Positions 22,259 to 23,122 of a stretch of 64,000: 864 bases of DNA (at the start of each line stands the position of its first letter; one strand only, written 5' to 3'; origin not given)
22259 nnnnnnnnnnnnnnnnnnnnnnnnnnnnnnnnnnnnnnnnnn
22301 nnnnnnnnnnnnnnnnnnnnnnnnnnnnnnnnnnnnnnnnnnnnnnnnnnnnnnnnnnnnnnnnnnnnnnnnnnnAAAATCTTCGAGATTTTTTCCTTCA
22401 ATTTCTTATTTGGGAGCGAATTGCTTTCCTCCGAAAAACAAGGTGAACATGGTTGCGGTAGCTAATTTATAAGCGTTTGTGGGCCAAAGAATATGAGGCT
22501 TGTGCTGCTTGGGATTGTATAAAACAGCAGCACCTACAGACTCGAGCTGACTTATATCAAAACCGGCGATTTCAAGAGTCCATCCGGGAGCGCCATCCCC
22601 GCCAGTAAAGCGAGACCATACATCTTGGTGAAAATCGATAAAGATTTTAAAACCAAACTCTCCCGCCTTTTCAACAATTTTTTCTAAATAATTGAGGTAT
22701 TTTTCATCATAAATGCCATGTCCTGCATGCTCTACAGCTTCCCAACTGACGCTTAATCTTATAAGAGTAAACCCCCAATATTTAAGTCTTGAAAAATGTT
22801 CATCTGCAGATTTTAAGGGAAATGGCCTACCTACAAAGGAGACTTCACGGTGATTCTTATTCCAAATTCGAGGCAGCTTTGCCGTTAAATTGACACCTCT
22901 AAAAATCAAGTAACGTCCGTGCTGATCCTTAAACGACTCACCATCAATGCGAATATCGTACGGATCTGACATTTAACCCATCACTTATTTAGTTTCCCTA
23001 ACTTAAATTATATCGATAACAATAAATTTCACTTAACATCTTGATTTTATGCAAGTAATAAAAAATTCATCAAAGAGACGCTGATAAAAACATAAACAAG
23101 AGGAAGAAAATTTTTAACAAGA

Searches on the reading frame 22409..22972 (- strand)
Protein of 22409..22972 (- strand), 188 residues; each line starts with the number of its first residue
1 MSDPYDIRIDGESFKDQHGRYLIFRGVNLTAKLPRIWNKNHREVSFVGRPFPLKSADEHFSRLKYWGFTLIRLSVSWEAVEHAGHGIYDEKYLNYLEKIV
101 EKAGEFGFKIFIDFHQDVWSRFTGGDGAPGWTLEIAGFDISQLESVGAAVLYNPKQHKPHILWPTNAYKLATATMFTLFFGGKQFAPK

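Call 7: search_protein_families(library=pfam, proteins=[window:22409-22972:-], max_evalue=0.1)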
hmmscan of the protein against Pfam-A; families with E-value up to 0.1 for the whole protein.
window:22409-22972:- (188 aa): 4 families
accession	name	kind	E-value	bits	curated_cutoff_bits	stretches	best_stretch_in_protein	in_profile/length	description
PF00150.24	Cellulase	-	7e-10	39.3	23.5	1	50-119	20-88/272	Cellulase (glycosyl hydrolase family 5)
PF07745.19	Glyco_hydro_53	-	0.018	14.5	24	1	58-119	28-91/340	Glycosyl hydrolase family 53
PF00232.24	Glyco_hydro_1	-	0.051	12.4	22.6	1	63-115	67-120/453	Glycosyl hydrolase family 1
PF01373.23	Glyco_hydro_14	-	0.091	12.1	27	0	54-116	16-77/402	Glycosyl hydrolase family 14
